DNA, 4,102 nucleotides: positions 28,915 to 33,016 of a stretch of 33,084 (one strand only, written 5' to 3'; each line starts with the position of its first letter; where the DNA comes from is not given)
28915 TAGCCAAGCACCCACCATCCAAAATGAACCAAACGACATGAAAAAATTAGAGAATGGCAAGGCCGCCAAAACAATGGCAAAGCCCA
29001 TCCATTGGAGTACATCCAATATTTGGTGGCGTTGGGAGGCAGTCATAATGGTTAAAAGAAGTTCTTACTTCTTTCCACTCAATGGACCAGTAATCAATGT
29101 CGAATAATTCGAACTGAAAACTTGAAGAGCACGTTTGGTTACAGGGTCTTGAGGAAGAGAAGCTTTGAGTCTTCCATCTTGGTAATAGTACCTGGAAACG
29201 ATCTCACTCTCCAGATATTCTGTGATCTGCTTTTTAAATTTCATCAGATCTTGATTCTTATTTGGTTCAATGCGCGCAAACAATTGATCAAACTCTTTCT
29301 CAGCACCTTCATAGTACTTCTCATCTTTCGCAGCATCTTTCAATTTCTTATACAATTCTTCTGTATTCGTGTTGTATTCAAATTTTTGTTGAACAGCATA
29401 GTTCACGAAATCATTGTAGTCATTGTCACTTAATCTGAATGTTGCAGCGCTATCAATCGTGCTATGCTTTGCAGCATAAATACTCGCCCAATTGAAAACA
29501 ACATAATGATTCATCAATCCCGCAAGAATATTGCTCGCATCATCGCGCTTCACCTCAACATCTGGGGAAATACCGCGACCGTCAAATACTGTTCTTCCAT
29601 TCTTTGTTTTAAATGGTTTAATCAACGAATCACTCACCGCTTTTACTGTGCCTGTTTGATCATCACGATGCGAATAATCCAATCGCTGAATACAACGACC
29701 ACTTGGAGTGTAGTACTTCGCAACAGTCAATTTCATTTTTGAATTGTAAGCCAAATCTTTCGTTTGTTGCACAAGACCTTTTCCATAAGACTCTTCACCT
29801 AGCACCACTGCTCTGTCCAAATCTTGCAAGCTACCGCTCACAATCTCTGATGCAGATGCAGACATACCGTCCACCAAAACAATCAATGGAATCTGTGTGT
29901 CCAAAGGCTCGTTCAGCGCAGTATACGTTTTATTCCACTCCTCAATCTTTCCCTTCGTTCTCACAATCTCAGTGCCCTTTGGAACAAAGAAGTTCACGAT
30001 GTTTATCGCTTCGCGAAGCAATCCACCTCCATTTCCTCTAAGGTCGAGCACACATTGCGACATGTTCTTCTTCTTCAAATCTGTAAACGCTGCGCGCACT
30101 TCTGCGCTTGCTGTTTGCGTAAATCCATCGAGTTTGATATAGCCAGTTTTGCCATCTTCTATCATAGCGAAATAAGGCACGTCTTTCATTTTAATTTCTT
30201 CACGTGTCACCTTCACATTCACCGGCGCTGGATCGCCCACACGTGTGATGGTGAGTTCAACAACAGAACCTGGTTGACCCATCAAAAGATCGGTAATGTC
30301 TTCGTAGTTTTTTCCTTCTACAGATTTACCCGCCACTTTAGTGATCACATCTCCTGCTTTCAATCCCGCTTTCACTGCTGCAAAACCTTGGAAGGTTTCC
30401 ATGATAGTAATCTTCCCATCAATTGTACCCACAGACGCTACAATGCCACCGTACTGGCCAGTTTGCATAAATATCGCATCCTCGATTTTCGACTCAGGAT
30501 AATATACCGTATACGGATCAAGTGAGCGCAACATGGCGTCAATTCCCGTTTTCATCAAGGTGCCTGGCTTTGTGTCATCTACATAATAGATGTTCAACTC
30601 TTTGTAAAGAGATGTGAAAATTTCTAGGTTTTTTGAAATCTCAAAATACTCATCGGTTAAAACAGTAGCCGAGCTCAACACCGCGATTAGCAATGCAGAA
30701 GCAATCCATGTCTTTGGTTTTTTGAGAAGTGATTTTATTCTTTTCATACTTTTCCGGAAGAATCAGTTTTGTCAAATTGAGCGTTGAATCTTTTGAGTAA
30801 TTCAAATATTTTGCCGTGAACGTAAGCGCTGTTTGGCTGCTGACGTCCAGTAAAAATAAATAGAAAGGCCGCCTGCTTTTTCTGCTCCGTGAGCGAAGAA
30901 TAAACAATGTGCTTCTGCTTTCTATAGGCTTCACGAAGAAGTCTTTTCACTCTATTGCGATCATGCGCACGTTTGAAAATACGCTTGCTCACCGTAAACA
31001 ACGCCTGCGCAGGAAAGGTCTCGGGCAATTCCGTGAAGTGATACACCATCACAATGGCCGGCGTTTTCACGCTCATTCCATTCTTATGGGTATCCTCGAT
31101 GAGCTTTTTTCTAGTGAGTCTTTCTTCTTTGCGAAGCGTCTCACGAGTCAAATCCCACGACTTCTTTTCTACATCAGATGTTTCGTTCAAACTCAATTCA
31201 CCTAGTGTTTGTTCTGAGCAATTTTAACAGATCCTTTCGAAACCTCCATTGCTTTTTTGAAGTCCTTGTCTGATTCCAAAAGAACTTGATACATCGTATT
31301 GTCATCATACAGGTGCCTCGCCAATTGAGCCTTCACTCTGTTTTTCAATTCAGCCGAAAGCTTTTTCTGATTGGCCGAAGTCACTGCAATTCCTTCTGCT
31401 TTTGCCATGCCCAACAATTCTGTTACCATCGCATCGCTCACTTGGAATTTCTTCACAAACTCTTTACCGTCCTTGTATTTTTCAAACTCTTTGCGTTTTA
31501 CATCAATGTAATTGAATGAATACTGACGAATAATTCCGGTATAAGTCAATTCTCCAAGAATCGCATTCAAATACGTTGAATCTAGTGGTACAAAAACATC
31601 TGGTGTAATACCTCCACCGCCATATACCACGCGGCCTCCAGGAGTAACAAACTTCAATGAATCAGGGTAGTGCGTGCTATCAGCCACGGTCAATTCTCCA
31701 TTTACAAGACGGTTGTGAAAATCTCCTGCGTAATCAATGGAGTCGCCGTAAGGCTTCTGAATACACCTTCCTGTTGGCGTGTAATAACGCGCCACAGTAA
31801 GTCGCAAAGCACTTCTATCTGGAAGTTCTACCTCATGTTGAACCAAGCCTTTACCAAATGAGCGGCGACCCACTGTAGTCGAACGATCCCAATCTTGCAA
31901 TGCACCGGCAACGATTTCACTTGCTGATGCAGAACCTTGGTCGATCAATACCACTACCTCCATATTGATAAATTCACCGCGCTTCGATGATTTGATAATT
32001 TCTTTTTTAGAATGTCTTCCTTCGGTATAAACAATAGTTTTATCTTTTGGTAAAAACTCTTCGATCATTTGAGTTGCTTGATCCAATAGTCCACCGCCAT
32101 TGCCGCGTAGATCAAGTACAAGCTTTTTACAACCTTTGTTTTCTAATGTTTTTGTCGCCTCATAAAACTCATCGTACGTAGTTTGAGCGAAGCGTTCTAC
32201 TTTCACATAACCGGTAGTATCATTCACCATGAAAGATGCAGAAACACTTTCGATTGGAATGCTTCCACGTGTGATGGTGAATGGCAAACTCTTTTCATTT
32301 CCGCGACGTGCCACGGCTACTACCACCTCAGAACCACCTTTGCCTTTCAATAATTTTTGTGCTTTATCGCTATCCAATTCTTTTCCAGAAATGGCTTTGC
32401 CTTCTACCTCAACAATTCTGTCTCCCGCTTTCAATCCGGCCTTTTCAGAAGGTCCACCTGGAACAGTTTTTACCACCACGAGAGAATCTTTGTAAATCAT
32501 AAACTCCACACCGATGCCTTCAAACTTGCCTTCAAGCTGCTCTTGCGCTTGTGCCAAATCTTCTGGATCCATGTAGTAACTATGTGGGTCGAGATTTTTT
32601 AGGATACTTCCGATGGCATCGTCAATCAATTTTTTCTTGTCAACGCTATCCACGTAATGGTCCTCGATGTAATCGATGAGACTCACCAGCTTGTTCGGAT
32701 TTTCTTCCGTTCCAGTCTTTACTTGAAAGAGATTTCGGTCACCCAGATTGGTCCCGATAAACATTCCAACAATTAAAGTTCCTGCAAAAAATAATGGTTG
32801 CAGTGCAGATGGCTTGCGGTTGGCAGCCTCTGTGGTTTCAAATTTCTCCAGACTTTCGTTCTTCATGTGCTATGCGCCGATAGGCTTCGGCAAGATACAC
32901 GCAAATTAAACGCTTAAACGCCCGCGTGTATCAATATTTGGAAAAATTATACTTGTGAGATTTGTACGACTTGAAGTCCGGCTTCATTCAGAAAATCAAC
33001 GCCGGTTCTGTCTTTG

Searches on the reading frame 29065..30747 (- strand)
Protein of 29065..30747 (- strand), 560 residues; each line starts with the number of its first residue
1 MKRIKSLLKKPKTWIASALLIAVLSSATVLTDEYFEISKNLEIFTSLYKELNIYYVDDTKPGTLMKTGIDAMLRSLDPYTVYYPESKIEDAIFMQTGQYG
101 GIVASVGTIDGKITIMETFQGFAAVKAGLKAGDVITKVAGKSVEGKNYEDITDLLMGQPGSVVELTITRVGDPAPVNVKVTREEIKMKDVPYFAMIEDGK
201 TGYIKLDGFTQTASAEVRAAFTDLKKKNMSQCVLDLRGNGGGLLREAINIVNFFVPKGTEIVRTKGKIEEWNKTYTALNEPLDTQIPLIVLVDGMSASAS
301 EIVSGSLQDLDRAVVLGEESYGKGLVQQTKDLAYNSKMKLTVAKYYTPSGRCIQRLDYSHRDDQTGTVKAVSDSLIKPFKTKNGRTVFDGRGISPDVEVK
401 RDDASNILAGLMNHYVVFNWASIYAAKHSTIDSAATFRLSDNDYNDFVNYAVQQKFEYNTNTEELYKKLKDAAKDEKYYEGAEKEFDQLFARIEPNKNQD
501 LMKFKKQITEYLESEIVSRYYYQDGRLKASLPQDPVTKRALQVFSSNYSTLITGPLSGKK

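Call 59: search_protein_families(library=pfam, proteins=[window:29065-30747:-], max_evalue=0.00001)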
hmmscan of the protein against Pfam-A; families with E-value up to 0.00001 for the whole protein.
window:29065-30747:- (560 aa): 4 families
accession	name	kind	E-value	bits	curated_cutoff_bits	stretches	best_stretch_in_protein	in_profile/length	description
PF03572.23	Peptidase_S41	-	4.7e-48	163.3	24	1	200-355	1-156/165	Peptidase family S41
PF17820.7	PDZ_6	-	1.7e-09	37.7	27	1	124-169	11-54/54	PDZ domain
PF13180.12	PDZ_2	-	7.4e-07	29.8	27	1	108-180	9-80/80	PDZ domain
PF00595.29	PDZ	-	1.5e-06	28.9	23.2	1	95-167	7-80/81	PDZ domain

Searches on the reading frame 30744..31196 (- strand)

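Call 59: search_protein_families(library=pfam, proteins=[window:30744-31196:-], max_evalue=0.00001)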
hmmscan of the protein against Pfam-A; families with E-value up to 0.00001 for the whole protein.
window:30744-31196:- (150 aa): 1 family
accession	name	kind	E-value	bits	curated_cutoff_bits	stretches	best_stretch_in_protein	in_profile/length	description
PF00825.24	Ribonuclease_P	-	5.4e-15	55.8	22.3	1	21-100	1-77/109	Ribonuclease P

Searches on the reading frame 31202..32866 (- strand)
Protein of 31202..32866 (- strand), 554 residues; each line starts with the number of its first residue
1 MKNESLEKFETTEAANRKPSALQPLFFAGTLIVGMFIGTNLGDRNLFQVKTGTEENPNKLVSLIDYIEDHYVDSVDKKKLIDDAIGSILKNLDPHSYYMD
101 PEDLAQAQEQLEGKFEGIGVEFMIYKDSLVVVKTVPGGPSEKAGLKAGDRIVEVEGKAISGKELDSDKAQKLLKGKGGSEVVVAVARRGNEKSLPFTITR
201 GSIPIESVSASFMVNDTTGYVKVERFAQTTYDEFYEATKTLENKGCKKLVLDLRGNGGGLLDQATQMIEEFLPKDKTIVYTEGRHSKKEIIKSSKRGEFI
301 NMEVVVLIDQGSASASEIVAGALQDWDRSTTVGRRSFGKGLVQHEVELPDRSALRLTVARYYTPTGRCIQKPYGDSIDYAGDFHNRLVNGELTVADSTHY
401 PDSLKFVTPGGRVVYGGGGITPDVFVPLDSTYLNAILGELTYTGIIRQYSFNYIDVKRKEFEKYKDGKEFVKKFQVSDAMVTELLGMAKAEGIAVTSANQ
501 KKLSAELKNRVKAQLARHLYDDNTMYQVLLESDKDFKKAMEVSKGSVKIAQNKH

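Call 59: search_protein_families(library=pfam, proteins=[window:31202-32866:-], max_evalue=0.00001)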
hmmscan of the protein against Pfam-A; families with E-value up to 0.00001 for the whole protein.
window:31202-32866:- (554 aa): 5 families
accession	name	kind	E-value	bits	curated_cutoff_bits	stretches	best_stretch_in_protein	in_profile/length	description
PF03572.23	Peptidase_S41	-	2.5e-52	177.2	24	1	218-371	2-156/165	Peptidase family S41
PF17820.7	PDZ_6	-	1.1e-11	44.7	27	1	131-187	2-54/54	PDZ domain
PF13180.12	PDZ_2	-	1.7e-11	44.7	27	1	117-194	2-76/80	PDZ domain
PF00595.29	PDZ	-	4.8e-08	33.7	23.2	1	116-182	10-77/81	PDZ domain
PF22694.1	CtpB_N-like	-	7.5e-08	33.2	27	1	52-102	33-84/85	Activating protease CtpB N-terminal domain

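Call 67: find_encoding_contigs(protein=window:31202-32866:-, flank=10000, max_places=4)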
Protein window:31202-32866:- (554 aa): 2 contigs read that carry it; 2 places shown.
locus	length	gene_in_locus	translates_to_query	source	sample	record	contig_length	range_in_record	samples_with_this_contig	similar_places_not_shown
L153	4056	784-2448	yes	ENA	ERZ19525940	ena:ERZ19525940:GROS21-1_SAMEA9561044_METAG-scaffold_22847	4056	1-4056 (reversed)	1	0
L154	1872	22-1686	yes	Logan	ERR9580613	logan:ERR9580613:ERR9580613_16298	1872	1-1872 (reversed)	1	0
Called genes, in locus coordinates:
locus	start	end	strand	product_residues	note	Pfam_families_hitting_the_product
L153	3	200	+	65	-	?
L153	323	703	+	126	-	PF00383:dCMP_cyt_deam_1, PF14437:MafB19-deam, PF14439:Bd3614-deam (weak)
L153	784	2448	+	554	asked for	PF22694:CtpB_N-like, PF00595:PDZ, PF13180:PDZ_2, PF17820:PDZ_6, PF03572:Peptidase_S41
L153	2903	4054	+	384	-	?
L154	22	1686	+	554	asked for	PF22694:CtpB_N-like, PF00595:PDZ, PF13180:PDZ_2, PF17820:PDZ_6, PF03572:Peptidase_S41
